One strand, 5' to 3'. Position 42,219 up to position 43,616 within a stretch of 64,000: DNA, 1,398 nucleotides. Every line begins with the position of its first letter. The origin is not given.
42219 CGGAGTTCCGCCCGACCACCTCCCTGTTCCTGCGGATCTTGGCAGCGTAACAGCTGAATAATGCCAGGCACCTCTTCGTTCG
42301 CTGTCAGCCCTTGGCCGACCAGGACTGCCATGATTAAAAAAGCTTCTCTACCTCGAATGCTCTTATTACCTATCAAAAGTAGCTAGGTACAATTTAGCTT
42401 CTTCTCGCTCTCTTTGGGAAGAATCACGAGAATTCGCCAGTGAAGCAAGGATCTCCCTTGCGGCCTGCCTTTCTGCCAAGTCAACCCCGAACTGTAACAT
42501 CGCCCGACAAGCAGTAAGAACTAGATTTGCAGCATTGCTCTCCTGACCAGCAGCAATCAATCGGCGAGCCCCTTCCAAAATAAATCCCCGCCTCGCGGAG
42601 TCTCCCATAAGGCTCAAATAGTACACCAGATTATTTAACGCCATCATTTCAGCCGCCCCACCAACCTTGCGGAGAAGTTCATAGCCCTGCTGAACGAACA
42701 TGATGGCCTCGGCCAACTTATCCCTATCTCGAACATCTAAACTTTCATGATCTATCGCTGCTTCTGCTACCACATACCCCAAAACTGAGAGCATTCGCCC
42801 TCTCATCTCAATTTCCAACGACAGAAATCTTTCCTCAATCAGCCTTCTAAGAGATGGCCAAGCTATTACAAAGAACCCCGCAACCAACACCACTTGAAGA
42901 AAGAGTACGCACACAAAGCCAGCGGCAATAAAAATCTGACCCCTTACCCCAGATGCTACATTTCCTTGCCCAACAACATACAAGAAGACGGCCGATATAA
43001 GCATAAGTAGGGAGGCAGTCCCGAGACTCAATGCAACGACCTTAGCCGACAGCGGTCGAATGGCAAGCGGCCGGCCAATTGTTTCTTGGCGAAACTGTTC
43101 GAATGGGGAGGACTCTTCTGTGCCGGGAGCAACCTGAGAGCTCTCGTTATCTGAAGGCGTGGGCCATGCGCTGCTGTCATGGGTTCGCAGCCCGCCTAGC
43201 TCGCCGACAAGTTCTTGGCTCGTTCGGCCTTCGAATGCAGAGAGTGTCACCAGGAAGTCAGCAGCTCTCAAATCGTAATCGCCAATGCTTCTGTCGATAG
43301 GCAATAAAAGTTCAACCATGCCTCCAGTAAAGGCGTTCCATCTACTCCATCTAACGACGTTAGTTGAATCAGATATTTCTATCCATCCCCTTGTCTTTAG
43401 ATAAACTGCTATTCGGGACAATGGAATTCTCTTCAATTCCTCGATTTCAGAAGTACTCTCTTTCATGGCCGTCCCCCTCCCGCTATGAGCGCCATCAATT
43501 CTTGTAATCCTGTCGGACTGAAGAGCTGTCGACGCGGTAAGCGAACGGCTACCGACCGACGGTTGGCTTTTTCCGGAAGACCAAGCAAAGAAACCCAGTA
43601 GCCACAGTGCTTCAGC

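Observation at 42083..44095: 2-kb cassette bounded by 18-bp direct repeats: DUF4365-like nuclease-fold protein coupled to a TM + helical-repeat protein (candidate two-gene defence system)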

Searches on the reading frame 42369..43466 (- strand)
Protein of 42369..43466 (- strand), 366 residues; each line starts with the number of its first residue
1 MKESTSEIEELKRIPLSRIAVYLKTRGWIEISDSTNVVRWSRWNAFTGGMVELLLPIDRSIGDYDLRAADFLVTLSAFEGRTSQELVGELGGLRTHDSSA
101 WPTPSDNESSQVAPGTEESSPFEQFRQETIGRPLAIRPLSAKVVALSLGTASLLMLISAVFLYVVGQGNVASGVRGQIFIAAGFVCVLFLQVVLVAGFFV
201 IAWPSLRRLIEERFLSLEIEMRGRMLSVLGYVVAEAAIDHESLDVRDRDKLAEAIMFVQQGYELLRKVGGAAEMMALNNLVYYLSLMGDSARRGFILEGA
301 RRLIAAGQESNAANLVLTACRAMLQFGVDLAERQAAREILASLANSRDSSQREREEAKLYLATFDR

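Call 6: search_protein_families(library=pfam, proteins=[window:42369-43466:-], max_evalue=0.1)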
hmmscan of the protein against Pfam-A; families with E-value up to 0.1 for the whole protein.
window:42369-43466:- (366 aa): 0 families

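Call 8: search_protein_families(library=padloc, proteins=[window:42369-43466:-], max_evalue=0.1)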
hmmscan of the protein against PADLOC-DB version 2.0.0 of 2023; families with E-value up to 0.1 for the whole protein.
window:42369-43466:- (366 aa): 21 families
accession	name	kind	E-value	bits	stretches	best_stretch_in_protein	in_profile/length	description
PDLC04298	PDC-M02B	-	7.6e-13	46.1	1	1-91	1-90/380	-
PDLC04335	PDC-M02B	-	7.8e-11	39.4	1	12-91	4-79/364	-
PDLC04303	PDC-M02B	-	1.4e-10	38.8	1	1-91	1-91/383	-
PDLC04304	PDC-M02B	-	3e-10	37.7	1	3-90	3-85/383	-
PDLC04330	PDC-M02B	-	7.4e-10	36.2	1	4-91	4-87/375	-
PDLC04323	PDC-M02B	-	2.4e-06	24.4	1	9-90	8-87/374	-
PDLC04333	PDC-M02B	-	4.3e-05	20.5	1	1-91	1-91/379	-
PDLC04301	PDC-M02B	-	4.9e-05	20.5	1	8-91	5-87/378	-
PDLC04311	PDC-M02B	-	6.5e-05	20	1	14-89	8-80/384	-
PDLC04336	PDC-M02B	-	6.9e-05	20.1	1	11-88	11-87/412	-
PDLC04299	PDC-M02B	-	0.00015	18.9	1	15-89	7-81/378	-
PDLC04308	PDC-M02B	-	0.00021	18.1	1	12-89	14-91/391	-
PDLC04300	PDC-M02B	-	0.00025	18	1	7-90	7-86/373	-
PDLC04321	PDC-M02B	-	0.0007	16.8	1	8-87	8-86/383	-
PDLC04327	PDC-M02B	-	0.0025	15.2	1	50-91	53-94/270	-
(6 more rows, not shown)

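Call 9: search_protein_families(library=ncbifam, proteins=[window:42369-43466:-], max_evalue=0.1)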
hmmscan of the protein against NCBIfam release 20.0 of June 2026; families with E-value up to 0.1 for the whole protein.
window:42369-43466:- (366 aa): 0 families

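Call 21: find_homologous_proteins(query=window:42369-43466:-, max_evalue=0.001)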
Query window:42369-43466:- (366 aa): 3 proteins with E <= 0.001 among 8000 candidates.
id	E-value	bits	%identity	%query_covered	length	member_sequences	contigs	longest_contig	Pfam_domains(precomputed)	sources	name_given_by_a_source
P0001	3.6e-230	781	100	100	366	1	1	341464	-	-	-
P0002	4.2e-209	711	91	100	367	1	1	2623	-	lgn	-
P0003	1.6e-30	124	46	43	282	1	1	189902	-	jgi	jgi:hypothetical protein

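Call 37: search_protein_representatives(protein=window:42369-43466:-)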
Query: 366 residues. Proteins with E-value up to 0.001 (for the whole library): 202; up to 1e-10: 136; up to 1e-30: 20. The best 150 are listed.
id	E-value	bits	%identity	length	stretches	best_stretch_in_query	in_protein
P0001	1.1e-230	780.5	100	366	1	1-366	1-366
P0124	8.9e-45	169.5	48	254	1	152-364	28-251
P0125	1.5e-38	149.1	43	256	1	148-364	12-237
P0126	4.9e-38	147.4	42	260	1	164-364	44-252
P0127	1.2e-35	139.5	50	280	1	211-365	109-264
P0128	2.4e-35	138.5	50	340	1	215-364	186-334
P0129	1.3e-34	136.1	39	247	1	135-363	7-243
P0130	7.2e-34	133.7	41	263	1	185-363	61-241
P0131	7.5e-34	133.6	40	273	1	136-365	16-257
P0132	1.5e-33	132.6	44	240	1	171-362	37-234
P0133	2.0e-33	132.2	49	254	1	220-365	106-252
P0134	4.8e-33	130.9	49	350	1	210-365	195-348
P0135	9.4e-33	130.0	44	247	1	178-362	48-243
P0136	1.2e-32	129.6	37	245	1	151-365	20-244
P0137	4.2e-32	127.8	44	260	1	177-365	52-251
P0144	1.6e-30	122.6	44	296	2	214-365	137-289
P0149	3.7e-30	121.5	44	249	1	181-365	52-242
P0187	9.6e-24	100.4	43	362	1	210-364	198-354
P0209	2.6e-20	89.1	34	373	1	168-366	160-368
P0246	9.6e-14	67.5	45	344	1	10-96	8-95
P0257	7.1e-11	58.1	42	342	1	1-86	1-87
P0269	1.0e-08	51.0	41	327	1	2-91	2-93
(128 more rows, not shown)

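Call 39: search_protein_families(library=pfam, proteins=[P0124, P0125, P0126, P0129, P0128, P0134, P0187, P0209, P0246, P0257], max_evalue=0.01)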
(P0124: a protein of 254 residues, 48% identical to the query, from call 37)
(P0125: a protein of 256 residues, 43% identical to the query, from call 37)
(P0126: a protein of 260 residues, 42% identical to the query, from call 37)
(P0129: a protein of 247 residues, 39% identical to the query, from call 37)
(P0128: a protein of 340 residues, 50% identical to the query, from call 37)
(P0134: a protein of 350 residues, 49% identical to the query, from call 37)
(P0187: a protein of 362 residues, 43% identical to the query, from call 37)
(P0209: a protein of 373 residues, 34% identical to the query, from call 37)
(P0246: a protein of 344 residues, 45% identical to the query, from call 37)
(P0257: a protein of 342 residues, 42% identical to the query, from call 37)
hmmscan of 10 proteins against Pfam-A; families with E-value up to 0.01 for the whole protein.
P0124 (254 aa): 0 families

P0125 (256 aa): 3 families
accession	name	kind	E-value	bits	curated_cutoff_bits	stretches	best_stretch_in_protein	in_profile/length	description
PF17874.7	TPR_MalT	-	0.0025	17.6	45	0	123-205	136-220/336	MalT-like TPR region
PF01148.25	CTP_transf_1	-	0.0033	17.7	24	0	3-68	166-217/264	Cytidylyltransferase family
PF14150.11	YesK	-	0.007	17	25.2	0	17-73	1-58/81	YesK-like protein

P0126 (260 aa): 0 families

P0129 (247 aa): 0 families

P0128 (340 aa): 2 families
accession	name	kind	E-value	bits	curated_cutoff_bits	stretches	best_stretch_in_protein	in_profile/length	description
PF13676.11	TIR_2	-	2.2e-10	41.5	28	1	3-99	1-95/122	TIR domain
PF01582.25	TIR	-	0.00069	19.9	21.3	1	3-97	4-99/179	TIR domain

P0134 (350 aa): 1 family
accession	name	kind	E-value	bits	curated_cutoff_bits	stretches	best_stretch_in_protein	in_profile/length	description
PF13676.11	TIR_2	-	8.2e-09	36.4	28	1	3-120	1-120/122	TIR domain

P0187 (362 aa): 1 family
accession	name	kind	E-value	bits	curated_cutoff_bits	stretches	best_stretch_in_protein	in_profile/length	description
PF05170.20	AsmA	-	0.00074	18.9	29.8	1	156-195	10-50/607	AsmA family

P0209 (373 aa): 2 families
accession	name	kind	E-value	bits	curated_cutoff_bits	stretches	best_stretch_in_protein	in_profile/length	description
PF11026.13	DUF2721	-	0.00017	22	28.3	1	119-188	49-117/129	Protein of unknown function (DUF2721)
PF20990.2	DUF2207_C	-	0.0053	16.9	33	0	125-214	128-201/247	Predicted membrane protein (DUF2207) C-terminal domain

P0246 (344 aa): 0 families

P0257 (342 aa): 0 families

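Call 52: find_encoding_contigs(protein=P0003, flank=8000, max_places=3)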
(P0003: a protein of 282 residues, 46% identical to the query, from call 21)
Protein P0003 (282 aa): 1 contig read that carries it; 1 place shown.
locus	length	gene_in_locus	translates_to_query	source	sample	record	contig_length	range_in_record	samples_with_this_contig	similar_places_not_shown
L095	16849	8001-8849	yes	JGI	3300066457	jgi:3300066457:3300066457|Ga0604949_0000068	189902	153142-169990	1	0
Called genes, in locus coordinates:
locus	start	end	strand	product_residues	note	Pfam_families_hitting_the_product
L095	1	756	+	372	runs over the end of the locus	PF00266:Aminotran_5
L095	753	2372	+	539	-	PF00389:2-Hacid_dh, PF02826:2-Hacid_dh_C, PF19304:PGDH_inter, PF01842:ACT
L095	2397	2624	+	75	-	PF04014:MazE_antitoxin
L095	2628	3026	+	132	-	PF02661:Fic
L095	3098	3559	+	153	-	PF03795:YCII (weak)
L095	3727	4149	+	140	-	PF08818:DUF1801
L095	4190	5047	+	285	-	PF20434:BD-FAE (faint), PF00326:Peptidase_S9 (faint), PF07859:Abhydrolase_3 (faint)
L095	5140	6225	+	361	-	PF01820:Dala_Dala_lig_N, PF07478:Dala_Dala_lig_C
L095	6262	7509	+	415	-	PF00149:Metallophos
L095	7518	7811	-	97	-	-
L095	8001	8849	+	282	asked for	-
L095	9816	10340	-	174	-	PF03330:DPBB_1, PF05036:SPOR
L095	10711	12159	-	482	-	PF00206:Lyase_1, PF10397:ADSL_C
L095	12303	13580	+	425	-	PF02274:ADI, PF19420:DDAH_eukar (faint)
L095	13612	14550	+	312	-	PF02729:OTCace_N, PF00185:OTCace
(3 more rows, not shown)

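Call 59: predict_structure(alignment_id=A2)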
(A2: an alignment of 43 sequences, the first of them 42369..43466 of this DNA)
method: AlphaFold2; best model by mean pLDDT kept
length: 366 residues; sequences in the alignment: 43
mean_pLDDT: 83.1   pTM: 0.54
mean pLDDT of the five models: 83.1, 82.5, 82.4, 81.6, 75.6
residues with pLDDT >= 90: 153; 70-90: 149; 50-70: 35; < 50: 29
segments of 3 or more residues with pLDDT < 50: 96-113, 131-136
pLDDT, mean of each block of 10 residues (from residue 1): 68 85 90 82 77 82 72 78 83 56 42 49 53 52 83 84 74 73 83 87 86 91 97 96 94 98 97 98 97 98 98 98 97 98 98 97 86
secondary structure, 60 per line:
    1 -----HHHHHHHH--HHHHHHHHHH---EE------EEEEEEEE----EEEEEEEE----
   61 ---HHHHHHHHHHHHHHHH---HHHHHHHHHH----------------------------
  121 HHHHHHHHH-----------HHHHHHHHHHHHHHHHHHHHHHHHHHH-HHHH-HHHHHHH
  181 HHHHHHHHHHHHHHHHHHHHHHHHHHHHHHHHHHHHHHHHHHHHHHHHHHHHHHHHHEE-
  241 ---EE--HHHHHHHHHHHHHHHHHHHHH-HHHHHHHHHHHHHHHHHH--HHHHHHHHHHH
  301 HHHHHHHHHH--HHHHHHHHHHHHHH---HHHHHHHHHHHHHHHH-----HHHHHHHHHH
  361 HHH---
elements in order: H6-13 H16-25 E37-44 E49-56 H64-79 H83-92 H121-129 H141-167 H169-172 H174-237 H248-268 H270-287 H290-310 H313-326 H330-345 H351-363

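Call 63: fold_search(model_id=the predicted structure, library=pdb)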
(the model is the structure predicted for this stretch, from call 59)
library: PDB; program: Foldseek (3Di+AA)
matches with E <= 10: 576; with E <= 0.001: 0
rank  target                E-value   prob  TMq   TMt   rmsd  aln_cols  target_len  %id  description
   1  5cwj                  4.2e-02  0.98  0.20  0.37   9.3       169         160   19  Crystal structure of de novo designed helical repeat protein DHR49 (released 2015-12-16)
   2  7mwr_A                4.7e-02  0.99  0.22  0.33   7.2       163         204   18  Structure of De Novo designed beta sheet heterodimer LHD101A53/B4 (released 2022-01-19)
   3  4wnd_A                8.0e-02  1.00  0.28  0.31   6.1       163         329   17  Crystal structure of the TPR domain of LGN in complex with Frmpd4/Preso1 at 1.5 Angstrom resolution (released 2015-09-16)
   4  6e9v_A                8.4e-02  0.66  0.16  0.23  11.8       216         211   14  DHF79 filament (released 2018-11-21)
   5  6hc2_A                1.0e-01  0.99  0.29  0.29   6.0       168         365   17  Crystal structure of NuMA/LGN hetero-hexamers (released 2019-05-29)
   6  6hc2_S                1.1e-01  1.00  0.29  0.29   5.8       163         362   17  Crystal structure of NuMA/LGN hetero-hexamers (released 2019-05-29)
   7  5a7d_E                1.1e-01  1.00  0.32  0.33   5.6       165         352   19  Tetrameric assembly of LGN with Inscuteable (released 2016-08-03)
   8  6vfk_B                1.2e-01  0.38  0.15  0.17  25.6       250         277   15  De novo designed tetrahedral nanoparticle T33_dn10 displaying 4 copies of BG505-SOSIP trimer on the surface (released 2020-07-22)
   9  8zht_B                1.2e-01  0.94  0.22  0.40  10.4       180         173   10  Structure of PpiD-YfgM complex (released 2025-02-12)
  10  4y6w                  1.4e-01  0.98  0.25  0.40  14.3       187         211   13  Crystal structure of Podosopora anserina putative kinesin light chain nearly identical TPR-like repeats (released 2015-10-07)
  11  9dze_K                1.5e-01  0.91  0.25  0.27  23.1       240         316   14  Computationally Designed Bifaceted Protein Nanomaterial pD5-14 (released 2024-10-30)
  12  6xh5_A                1.5e-01  0.89  0.19  0.20   9.3       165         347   19  Hierarchical design of multi-scale protein complexes by combinatorial assembly of oligomeric helical bundle and repeat (released 2021-06-02)
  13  8e0o_B                1.7e-01  0.47  0.16  0.22  16.3       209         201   17  Heterotrimeric variant of tcTRP9, hetBGL03-15-18 (released 2023-04-12)
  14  4y6c                  1.9e-01  0.97  0.26  0.41  14.1       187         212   13  Q17M crystal structure of Podosopora anserina putative kinesin light chain nearly identical TPR-like repeats (released 2015-10-07)
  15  5a7d_G                2.0e-01  0.98  0.28  0.30   9.8       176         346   18  Tetrameric assembly of LGN with Inscuteable (released 2016-08-03)
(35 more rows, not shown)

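Call 70: find_encoding_contigs(protein=P0149, flank=5000, max_places=2)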
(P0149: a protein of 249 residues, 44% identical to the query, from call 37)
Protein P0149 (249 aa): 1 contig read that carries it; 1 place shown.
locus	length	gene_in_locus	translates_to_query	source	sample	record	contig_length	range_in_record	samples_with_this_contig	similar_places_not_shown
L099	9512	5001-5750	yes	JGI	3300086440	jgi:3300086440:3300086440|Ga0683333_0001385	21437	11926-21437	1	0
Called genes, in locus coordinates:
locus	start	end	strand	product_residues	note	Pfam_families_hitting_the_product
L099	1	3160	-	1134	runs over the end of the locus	PF00072:Response_reg, PF00989:PAS, PF08448:PAS_4, PF13188:PAS_8, PF13426:PAS_9, PF08447:PAS_3, PF00512:HisKA, PF02518:HATPase_c, +2 more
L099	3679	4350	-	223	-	-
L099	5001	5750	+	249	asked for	-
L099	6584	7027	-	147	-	-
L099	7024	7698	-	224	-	PF04542:Sigma70_r2, PF08281:Sigma70_r4_2 (weak)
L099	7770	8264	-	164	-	-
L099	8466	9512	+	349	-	?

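Call 71: find_encoding_contigs(protein=P0144, flank=5000, max_places=2)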
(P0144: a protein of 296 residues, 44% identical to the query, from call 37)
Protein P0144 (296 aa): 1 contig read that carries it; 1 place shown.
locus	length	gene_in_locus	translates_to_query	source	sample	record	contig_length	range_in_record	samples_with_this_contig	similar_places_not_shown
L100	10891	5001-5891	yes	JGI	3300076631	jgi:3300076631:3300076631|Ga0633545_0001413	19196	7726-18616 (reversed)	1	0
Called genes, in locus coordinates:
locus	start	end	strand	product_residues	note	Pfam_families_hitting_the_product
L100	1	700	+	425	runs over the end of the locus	?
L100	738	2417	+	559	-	PF07969:Amidohydro_3, PF01979:Amidohydro_1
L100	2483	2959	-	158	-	-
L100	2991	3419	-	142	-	PF02566:OsmC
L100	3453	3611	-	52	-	-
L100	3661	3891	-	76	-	PF22513:FitA-like_RHH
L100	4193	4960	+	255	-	PF00106:adh_short, PF23441:SDR (weak), PF08659:KR, PF13561:adh_short_C2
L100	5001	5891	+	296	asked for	-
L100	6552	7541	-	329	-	PF05235:CHAD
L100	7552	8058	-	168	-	PF00300:His_Phos_1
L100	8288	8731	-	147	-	PF13801:Metal_resist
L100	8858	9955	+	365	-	PF01571:GCV_T, PF08669:GCV_T_C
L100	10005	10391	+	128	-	PF01597:GCV_H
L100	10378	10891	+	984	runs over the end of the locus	PF02347:GDC-P, PF21478:GcvP2_C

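Call 72: find_encoding_contigs(protein=P0001, flank=10000, max_places=3)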
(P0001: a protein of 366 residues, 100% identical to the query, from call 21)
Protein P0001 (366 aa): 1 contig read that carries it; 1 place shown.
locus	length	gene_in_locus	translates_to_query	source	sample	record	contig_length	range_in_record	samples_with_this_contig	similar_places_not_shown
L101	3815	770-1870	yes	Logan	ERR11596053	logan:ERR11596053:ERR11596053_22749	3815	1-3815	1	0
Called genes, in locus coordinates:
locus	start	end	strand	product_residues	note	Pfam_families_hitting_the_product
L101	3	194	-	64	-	?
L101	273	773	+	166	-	PF14280:DUF4365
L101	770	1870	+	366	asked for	-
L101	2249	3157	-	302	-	-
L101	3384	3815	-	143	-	?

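Call 82: search_protein_families(library=pfam, proteins=[P0269], max_evalue=0.01)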
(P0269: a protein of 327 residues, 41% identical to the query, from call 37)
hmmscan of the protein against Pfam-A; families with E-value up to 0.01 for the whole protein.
P0269 (327 aa): 0 families

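Call 91: search_protein_families(library=pfam, alignment_id=A6, max_evalue=0.001)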
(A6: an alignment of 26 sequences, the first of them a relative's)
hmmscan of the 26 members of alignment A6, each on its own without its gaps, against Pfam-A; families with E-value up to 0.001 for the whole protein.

A. member 1, P0128 (340 aa): 2 families
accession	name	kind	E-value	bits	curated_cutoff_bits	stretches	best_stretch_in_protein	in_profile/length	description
PF13676.11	TIR_2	-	2.2e-10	41.5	28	1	3-99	1-95/122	TIR domain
PF01582.25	TIR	-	0.00069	19.9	21.3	1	3-97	4-99/179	TIR domain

B. families by the number of members that match (of 26 scanned): 2 families
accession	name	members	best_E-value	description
PF13676.11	TIR_2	2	2.2e-10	TIR domain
PF01582.25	TIR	1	0.00069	TIR domain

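Call 93: search_protein_families(library=phrogs, proteins=[window:42369-43466:-], max_evalue=0.01)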
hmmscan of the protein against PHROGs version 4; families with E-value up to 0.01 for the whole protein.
window:42369-43466:- (366 aa): 0 families

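Call 104: fold_search(model_id=the predicted structure, library=viral)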
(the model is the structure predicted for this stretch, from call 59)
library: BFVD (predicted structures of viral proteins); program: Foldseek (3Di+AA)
matches with E <= 10: 334; with E <= 0.001: 0
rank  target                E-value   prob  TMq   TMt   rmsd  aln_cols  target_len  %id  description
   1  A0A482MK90            1.5e-03  1.00  0.24  0.77   3.9       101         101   21  Uncharacterized protein [Nodularia phage vB_NspS-kac65v162]
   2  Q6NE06                1.2e-02  1.00  0.20  0.19   2.2        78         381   24  Uncharacterized protein [Leptospira phage LE1]
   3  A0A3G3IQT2            2.8e-02  0.41  0.14  0.13  22.6       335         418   15  (no name in the UniProt tables at hand)
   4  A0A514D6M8            9.4e-02  0.15  0.14  0.09  26.8       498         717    8  SF3 helicase domain-containing protein [Picornavirales sp.]
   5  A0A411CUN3            1.5e-01  0.54  0.16  0.25  24.0       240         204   19  (no name in the UniProt tables at hand)
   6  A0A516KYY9            1.7e-01  0.11  0.12  0.07  30.9       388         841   12  (no name in the UniProt tables at hand)
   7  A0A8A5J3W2            2.1e-01  0.98  0.28  0.52   5.9       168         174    9  (no name in the UniProt tables at hand)
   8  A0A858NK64            2.6e-01  0.18  0.14  0.15  24.6       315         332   13  (no name in the UniProt tables at hand)
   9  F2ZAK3                2.9e-01  0.16  0.15  0.09  31.4       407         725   12  Genome polyprotein (Fragment) [Porcine kobuvirus THA/2007]
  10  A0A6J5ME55            3.3e-01  0.63  0.21  0.14  10.8       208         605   12  Glycosyltransferase, DXD sugar-binding motif [uncultured Caudovirales phage]
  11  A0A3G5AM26            3.3e-01  0.08  0.13  0.11  28.9       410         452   13  Uncharacterized protein [Sylvanvirus sp.]
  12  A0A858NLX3            4.9e-01  0.21  0.17  0.18  23.8       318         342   11  (no name in the UniProt tables at hand)
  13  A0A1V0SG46            5.2e-01  0.33  0.21  0.14  24.2       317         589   10  RING domain protein [Hokovirus HKV1]
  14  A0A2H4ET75            5.4e-01  0.16  0.11  0.15  22.9       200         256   15  (no name in the UniProt tables at hand)
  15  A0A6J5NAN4            5.4e-01  0.12  0.13  0.10  31.7       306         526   15  Uncharacterized protein [uncultured Caudovirales phage]
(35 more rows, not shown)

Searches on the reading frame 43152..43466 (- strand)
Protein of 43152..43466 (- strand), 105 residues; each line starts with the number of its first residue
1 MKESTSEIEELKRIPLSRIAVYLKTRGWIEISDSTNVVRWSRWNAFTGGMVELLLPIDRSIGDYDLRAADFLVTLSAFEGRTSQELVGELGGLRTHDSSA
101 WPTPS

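Call 81: search_solved_structures(query=A5, max_evalue=10, show_alignments=1)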
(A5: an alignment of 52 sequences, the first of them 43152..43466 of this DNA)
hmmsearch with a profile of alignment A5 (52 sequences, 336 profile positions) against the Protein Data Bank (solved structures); distinct sequences matched with E-value up to 10: 2.
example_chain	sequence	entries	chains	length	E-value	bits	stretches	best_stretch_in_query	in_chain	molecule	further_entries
4d8o_A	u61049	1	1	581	1.1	11.1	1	44-109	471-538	Ankyrin-2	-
8iee_D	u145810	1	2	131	1.7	10.5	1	10-43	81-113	VHH-31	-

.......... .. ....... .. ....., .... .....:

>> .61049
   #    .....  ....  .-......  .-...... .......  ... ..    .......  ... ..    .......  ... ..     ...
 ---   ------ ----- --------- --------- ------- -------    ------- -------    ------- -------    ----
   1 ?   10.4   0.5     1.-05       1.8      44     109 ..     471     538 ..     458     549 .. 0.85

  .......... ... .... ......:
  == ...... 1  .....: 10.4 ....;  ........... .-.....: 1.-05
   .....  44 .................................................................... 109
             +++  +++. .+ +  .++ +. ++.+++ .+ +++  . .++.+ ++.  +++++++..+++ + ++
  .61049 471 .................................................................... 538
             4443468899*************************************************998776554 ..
